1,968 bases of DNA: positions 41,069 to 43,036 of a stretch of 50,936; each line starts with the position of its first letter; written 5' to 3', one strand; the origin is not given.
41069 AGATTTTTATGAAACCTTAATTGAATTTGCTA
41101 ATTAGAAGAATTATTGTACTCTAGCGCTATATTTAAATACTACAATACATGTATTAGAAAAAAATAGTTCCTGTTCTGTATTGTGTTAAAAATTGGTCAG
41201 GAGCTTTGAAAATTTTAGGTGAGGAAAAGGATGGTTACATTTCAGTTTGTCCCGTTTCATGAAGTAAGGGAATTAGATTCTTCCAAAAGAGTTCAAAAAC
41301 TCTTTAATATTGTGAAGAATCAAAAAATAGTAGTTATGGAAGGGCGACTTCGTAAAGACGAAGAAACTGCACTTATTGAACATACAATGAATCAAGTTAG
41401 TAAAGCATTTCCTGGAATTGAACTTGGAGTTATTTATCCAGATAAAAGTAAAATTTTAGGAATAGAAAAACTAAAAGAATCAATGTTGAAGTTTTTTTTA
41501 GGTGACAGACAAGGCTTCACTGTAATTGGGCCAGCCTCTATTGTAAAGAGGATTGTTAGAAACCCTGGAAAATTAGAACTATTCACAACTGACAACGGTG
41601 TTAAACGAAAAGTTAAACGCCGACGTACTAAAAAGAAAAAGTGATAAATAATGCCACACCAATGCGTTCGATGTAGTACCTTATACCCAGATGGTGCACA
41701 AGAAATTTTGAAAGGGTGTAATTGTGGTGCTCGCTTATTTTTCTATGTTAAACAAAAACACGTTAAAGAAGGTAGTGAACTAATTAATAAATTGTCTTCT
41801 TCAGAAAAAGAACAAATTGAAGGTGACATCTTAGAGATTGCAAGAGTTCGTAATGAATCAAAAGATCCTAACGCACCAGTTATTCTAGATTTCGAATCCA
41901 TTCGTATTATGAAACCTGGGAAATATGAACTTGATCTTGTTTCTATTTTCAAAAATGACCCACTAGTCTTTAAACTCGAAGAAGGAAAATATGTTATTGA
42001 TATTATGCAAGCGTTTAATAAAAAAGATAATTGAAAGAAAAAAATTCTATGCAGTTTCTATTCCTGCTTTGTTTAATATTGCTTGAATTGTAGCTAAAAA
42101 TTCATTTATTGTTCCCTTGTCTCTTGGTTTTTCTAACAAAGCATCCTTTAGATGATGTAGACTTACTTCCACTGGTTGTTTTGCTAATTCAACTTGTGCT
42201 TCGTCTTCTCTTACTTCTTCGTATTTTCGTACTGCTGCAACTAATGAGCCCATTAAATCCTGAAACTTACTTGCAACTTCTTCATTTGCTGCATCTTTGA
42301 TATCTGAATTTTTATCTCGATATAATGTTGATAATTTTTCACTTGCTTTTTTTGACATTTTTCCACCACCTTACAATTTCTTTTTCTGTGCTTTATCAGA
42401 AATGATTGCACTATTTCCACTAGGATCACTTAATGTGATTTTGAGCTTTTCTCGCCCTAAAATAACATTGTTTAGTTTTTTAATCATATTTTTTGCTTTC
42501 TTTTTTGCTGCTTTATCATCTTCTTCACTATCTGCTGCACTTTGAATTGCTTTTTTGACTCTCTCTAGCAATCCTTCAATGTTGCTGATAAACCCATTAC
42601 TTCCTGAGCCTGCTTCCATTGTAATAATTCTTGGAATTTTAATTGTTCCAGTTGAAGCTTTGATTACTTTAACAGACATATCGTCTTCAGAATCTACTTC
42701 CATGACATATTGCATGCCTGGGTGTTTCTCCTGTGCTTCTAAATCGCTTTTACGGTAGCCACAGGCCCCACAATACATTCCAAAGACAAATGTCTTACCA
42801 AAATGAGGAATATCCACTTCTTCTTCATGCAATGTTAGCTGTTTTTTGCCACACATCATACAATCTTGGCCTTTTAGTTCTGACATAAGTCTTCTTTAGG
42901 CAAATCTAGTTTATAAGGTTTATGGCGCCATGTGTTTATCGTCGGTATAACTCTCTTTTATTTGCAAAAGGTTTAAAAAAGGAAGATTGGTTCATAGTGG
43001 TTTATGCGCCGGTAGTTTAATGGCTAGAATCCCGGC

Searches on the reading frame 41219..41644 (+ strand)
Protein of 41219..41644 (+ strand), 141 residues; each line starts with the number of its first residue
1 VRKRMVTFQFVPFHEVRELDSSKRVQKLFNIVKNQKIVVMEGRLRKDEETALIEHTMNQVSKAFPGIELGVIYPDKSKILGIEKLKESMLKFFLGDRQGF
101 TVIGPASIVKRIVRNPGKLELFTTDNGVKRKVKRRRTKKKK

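Call 98: search_protein_families(library=pfam, proteins=[window:41219-41644:+], max_evalue=0.001)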
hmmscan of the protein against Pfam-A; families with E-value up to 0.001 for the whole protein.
window:41219-41644:+ (141 aa): 1 family
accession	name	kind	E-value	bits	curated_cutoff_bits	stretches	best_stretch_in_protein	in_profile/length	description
PF09846.14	OapB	-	1e-14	54.7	27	1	18-115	3-95/104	Origin-associated protein OapB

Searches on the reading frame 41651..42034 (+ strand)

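Call 98: search_protein_families(library=pfam, proteins=[window:41651-42034:+], max_evalue=0.001)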
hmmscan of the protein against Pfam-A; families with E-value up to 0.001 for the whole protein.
window:41651-42034:+ (127 aa): 1 family
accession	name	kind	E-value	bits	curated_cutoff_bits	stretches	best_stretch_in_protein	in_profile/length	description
PF09845.14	OapC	-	1.3e-25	90.7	23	1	2-123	1-132/133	Origin-associated protein OapC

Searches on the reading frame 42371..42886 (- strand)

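Call 7: search_protein_families(library=pfam, proteins=[window:42371-42886:-], max_evalue=0.1)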
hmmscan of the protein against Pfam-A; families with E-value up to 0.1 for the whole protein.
window:42371-42886:- (171 aa): 2 families
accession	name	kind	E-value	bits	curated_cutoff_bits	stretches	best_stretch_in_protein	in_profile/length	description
PF22794.1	jr-ZPR1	-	8.8e-20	71.3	27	1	68-169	1-104/125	ZPR1 jelly-roll domain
PF03367.19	Zn_ribbon_ZPR1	-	5.1e-07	29.5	23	1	8-50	8-49/56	ZPR1 zinc-finger domain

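Call 9: search_protein_families(library=ncbifam, proteins=[window:42371-42886:-], max_evalue=0.1)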
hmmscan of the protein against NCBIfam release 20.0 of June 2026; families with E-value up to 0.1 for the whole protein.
window:42371-42886:- (171 aa): 5 families
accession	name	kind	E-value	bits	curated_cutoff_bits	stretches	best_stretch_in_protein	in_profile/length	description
TIGR00340.1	zpr1_rel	hypoth_equivalog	5.6e-43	146.2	117.95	1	9-171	1-163/163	zinc finger protein ZPR1 homolog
TIGR00310.1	ZPR1_znf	domain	2.6e-42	144.4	78.3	1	8-170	2-165/192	ZPR1 zinc finger domain-containing protein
TIGR03472.1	HpnI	equivalog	0.0028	16.5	310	1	53-120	66-135/373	bacteriohopanetetrol glucosamine biosynthesis glycosyltransferase HpnI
NF007124.0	PRK09565.1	equivalog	0.04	13.3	446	1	64-140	373-450/637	heme-binding protein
NF007523.0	PRK10132.1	equivalog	0.069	13.9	157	0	102-154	23-73/108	hypothetical protein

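Call 34: search_protein_families(library=pfam, proteins=[L005:5094-5357:-, L005:5478-6491:+, L005:7034-7975:-, L005:7972-9303:-, L005:10196-10834:-, L021:15562-17622:-, L021:17603-20194:-, L021:20178-21176:-, L081:1584-4073:+, L081:7184-9379:-], max_evalue=0.01)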
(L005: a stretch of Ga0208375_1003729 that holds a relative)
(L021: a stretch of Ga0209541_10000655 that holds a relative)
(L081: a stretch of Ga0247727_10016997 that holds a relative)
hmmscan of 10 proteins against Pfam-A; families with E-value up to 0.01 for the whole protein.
L005:5094-5357:- (87 aa): 0 families

L005:5478-6491:+ (337 aa): 2 families
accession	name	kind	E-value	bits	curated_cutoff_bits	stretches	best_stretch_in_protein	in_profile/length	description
PF13404.12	HTH_AsnC-type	-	1.2e-19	70.3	27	2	187-227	1-41/42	AsnC-type helix-turn-helix domain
PF13412.12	HTH_24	-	1.5e-15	56.9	21.9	2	187-232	1-46/48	Winged helix-turn-helix DNA-binding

L005:7034-7975:- (313 aa): 1 family
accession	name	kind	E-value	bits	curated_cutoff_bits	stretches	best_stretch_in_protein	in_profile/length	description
PF18895.5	T4SS_pilin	-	0.0003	21.2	26.6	1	69-122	12-64/71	Type IV secretion system pilin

L005:7972-9303:- (443 aa): 0 families

L005:10196-10834:- (212 aa): 0 families

L021:15562-17622:- (686 aa): 3 families
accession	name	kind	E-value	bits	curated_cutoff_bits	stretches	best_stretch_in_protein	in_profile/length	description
PF13337.12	BrxL_ATPase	-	3.1e-144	480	25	1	163-476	1-313/313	Lon-like protease BrxL-like, ATPase domain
PF20442.3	BrxL_N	-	1.4e-50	171.1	28.2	1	23-154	1-132/132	BREX system Lon protease-like protein BrxL N-terminal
PF05362.19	Lon_C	-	4.7e-10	39.8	21.1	1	522-680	42-200/205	Lon protease (S16) C-terminal proteolytic domain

L021:17603-20194:- (863 aa): 2 families
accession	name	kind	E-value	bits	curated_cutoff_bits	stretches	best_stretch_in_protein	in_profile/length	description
PF08665.17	PglZ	-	1.5e-54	185.1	25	1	472-646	1-178/179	PglZ domain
PF01663.27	Phosphodiest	-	0.00036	20.7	23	1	570-641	149-222/342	Type I phosphodiesterase / nucleotide pyrophosphatase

L021:20178-21176:- (332 aa): 1 family
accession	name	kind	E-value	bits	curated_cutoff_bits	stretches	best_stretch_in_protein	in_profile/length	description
PF21825.2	crAss001_48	-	0.0059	16.9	24.8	0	277-303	30-56/61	crAss001_48 related protein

L081:1584-4073:+ (829 aa): 0 families

L081:7184-9379:- (731 aa): 2 families
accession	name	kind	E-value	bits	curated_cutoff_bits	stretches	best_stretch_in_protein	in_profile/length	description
PF09250.16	Prim-Pol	-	2.2e-13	51.4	22.8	1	14-144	12-153/158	Bifunctional DNA primase/polymerase, N-terminal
PF08708.16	PriCT_1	-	2.3e-12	46.8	21.1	1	173-231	5-62/67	Primase C terminal 1 (PriCT-1)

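Call 35: search_protein_families(library=pfam, proteins=[L077:1821-3056:-, L077:3348-4490:-, L077:5369-6703:+, L065:14870-16309:-, L065:16425-17567:+, L065:13330-14142:+, L065:11253-11999:-, L065:12001-12693:-, L081:5400-6278:-, L021:13413-14105:-], max_evalue=0.01)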
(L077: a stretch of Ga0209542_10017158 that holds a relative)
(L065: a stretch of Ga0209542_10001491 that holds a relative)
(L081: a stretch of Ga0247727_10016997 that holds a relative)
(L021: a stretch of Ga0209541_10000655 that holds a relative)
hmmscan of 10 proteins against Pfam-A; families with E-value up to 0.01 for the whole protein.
L077:1821-3056:- (411 aa): 1 family
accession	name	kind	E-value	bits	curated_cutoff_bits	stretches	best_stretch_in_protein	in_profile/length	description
PF02661.23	Fic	-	1.1e-13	52.2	24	1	256-358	1-93/93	Fic/DOC family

L077:3348-4490:- (380 aa): 1 family
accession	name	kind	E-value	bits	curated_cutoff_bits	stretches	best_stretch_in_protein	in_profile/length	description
PF12705.13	PDDEXK_1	-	0.00023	21.6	22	1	300-379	120-167/247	PD-(D/E)XK nuclease superfamily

L077:5369-6703:+ (444 aa): 0 families

L065:14870-16309:- (479 aa): 1 family
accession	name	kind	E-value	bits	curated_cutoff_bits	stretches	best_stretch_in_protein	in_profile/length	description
PF09471.16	Peptidase_M64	-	2.3e-05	24.2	26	1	182-244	6-66/302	IgA Peptidase M64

L065:16425-17567:+ (380 aa): 0 families

L065:13330-14142:+ (270 aa): 0 families

L065:11253-11999:- (248 aa): 0 families

L065:12001-12693:- (230 aa): 0 families

L081:5400-6278:- (292 aa): 0 families

L021:13413-14105:- (230 aa): 1 family
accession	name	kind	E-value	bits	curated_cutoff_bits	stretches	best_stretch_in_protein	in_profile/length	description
PF01048.26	PNP_UDP_1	-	3.6e-51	174.3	25.1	1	2-228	1-233/233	Phosphorylase superfamily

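Call 71: search_protein_families(library=pfam, proteins=[L021:11443-11733:-, L081:6286-6684:-, L006:9511-10515:-], max_evalue=0.01)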
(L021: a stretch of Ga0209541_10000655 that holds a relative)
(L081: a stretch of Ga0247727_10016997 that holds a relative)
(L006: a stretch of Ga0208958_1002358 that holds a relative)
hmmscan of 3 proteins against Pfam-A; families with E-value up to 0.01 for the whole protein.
L021:11443-11733:- (96 aa): 0 families

L081:6286-6684:- (132 aa): 0 families

L006:9511-10515:- (334 aa): 0 families

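Call 88: search_protein_families(library=pfam, proteins=[L026:14952-17984:-, L050:12313-15360:-, L051:11449-13890:-, L052:10357-13497:-, L055:18005-20779:-, L057:12098-14779:-, L057:16439-19363:-, L070:14958-17669:-, L023:12610-14718:+, L073:4585-6336:+], max_evalue=0.001)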
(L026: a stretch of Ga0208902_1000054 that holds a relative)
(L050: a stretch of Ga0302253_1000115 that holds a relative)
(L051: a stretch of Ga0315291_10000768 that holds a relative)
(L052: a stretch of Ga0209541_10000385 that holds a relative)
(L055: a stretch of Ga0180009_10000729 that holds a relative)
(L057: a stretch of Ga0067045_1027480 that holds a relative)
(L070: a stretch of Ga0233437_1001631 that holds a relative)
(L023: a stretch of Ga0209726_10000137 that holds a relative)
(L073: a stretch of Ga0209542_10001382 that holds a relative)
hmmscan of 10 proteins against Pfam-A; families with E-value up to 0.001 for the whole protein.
L026:14952-17984:- (1010 aa): 5 families
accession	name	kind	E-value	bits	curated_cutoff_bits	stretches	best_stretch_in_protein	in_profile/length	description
PF18766.7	SWI2_SNF2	-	7.4e-73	245.3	26.7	1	253-481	1-220/221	SWI2/SNF2 ATPase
PF04313.20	HSDR_N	-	8.1e-38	130.7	25.1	1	23-198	17-192/198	Type I restriction enzyme R protein N terminus (HSDR_N)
PF22679.2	T1R_D3-like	-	4.1e-33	115.5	27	1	524-668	4-158/158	Type I restriction enzyme subunit R domain 3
PF04851.21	ResIII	-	1.7e-18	67.5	22.5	1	251-414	5-162/164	Type III restriction enzyme, res subunit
PF00270.35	DEAD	-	2.2e-05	24.7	26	1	276-413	22-159/167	DEAD/DEAH box helicase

L050:12313-15360:- (1015 aa): 8 families
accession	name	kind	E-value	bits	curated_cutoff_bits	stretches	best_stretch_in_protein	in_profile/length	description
PF13414.12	TPR_11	-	5.9e-57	189.5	26.8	6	647-680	8-41/42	TPR repeat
PF13374.12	TPR_10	-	6.4e-14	51.9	27.5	0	587-618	4-35/42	Tetratricopeptide repeat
PF13431.12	TPR_17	-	2.5e-11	43.4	24.4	0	656-681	2-27/34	Tetratricopeptide repeat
PF20308.4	TPR-S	-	1.3e-08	35.8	27.6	0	775-874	5-93/102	Tetratricopeptide Repeats-Sensor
PF25238.1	OGFOD2-like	-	5.7e-06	26.8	31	0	446-476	67-97/123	OGFOD2-like domain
PF21137.3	ANM3_C2H2_Zf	-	0.0006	20.1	27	1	876-904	4-32/46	Protein arginine N-methyltransferase 3, C2H2 zinc finger domain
PF02259.29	FAT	-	0.00064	19.5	24.2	0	723-785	255-329/343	FAT domain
PF13424.12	TPR_12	-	0.00074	20.1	30.1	0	635-705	5-76/77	Tetratricopeptide repeat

L051:11449-13890:- (813 aa): 0 families

L052:10357-13497:- (1046 aa): 4 families
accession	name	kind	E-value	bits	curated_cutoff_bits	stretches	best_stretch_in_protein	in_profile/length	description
PF19044.6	P-loop_TraG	-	4.9e-28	98.3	25.8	1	526-831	27-345/413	TraG P-loop domain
PF01935.23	DUF87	-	2.8e-17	64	23.2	1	513-700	8-182/220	Helicase HerA, central domain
PF12846.13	AAA_10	-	6.5e-16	58.8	27.5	2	526-637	19-138/362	AAA-like domain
PF12666.12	PrgI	-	0.00062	20.7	27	0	9-70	6-75/91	PrgI family protein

L055:18005-20779:- (924 aa): 4 families
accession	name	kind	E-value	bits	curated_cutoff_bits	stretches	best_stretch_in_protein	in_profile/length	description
PF02384.22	N6_Mtase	-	1e-35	124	20.4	1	324-699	5-307/311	N-6 DNA Methylase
PF13588.12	HSDR_N_2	-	2.5e-20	73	25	1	79-180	1-101/110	Type I restriction enzyme R protein N terminus (HSDR_N)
PF07669.17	Eco57I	-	1.6e-12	48.3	25.3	1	405-584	3-165/171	Eco57I restriction-modification methylase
PF01170.24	UPF0020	-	5.2e-07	30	22.3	1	355-419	21-93/197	RMKL-like, methyltransferase domain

L057:12098-14779:- (893 aa): 3 families
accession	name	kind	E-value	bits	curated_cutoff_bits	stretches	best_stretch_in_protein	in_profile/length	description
PF04851.21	ResIII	-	6.3e-23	81.9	22.5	1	13-233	3-163/164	Type III restriction enzyme, res subunit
PF18766.7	SWI2_SNF2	-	3.7e-07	30.5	26.7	1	70-266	27-188/221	SWI2/SNF2 ATPase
PF00271.37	Helicase_C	-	6e-05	23.7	23.5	1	318-419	19-108/110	Helicase conserved C-terminal domain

L057:16439-19363:- (974 aa): 6 families
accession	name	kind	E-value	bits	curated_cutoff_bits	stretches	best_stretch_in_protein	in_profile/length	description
PF00176.29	SNF2-rel_dom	-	1.1e-36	126.8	24.9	1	68-270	17-223/290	SNF2-related domain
PF00271.37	Helicase_C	-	1.2e-20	74.3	23.5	1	455-563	4-110/110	Helicase conserved C-terminal domain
PF04851.21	ResIII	-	4.8e-12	46.5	22.5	1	50-210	3-162/164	Type III restriction enzyme, res subunit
PF00270.35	DEAD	-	7.4e-11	42.5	26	1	70-212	16-162/167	DEAD/DEAH box helicase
PF13872.12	AAA_34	-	2.4e-07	30.4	27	1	67-199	59-206/306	P-loop containing NTP hydrolase pore-1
PF22590.2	Cas3-like_C_2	-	0.0004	21.1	27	0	441-562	3-104/106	CRISPR-associated nuclease/helicase Cas3, C-terminal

L070:14958-17669:- (903 aa): 4 families
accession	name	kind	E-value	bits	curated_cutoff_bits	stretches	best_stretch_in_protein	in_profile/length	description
PF19044.6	P-loop_TraG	-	3.2e-25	89.1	25.8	1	382-731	27-387/413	TraG P-loop domain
PF01935.23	DUF87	-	4.4e-17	63.4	23.2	1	369-569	8-204/220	Helicase HerA, central domain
PF12846.13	AAA_10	-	6.3e-14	52.2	27.5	1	383-681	20-324/362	AAA-like domain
PF11130.14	TraC_F_IV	-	9e-07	28.7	28.1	1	107-297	129-340/375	TraC protein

L023:12610-14718:+ (702 aa): 2 families
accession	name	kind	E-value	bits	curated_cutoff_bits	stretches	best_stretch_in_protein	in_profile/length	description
PF09250.16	Prim-Pol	-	1.1e-16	62.1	22.8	1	10-151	5-155/158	Bifunctional DNA primase/polymerase, N-terminal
PF01807.25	Zn_ribbon_DnaG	-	1.5e-07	31.6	24.9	1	182-222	35-73/98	CHC2 zinc finger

L073:4585-6336:+ (583 aa): 3 families
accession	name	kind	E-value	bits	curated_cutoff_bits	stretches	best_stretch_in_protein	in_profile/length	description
PF00587.30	tRNA-synt_2b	-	8.5e-30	104.6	29.3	1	96-464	3-179/179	tRNA synthetase class II core domain (G, H, P, S and T)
PF04073.20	tRNA_edit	-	3.7e-20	72.7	25.5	1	260-372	4-112/123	Aminoacyl-tRNA editing domain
PF03129.25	HGTP_anticodon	-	1.9e-16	60.4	21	1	480-560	1-81/94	Anticodon binding domain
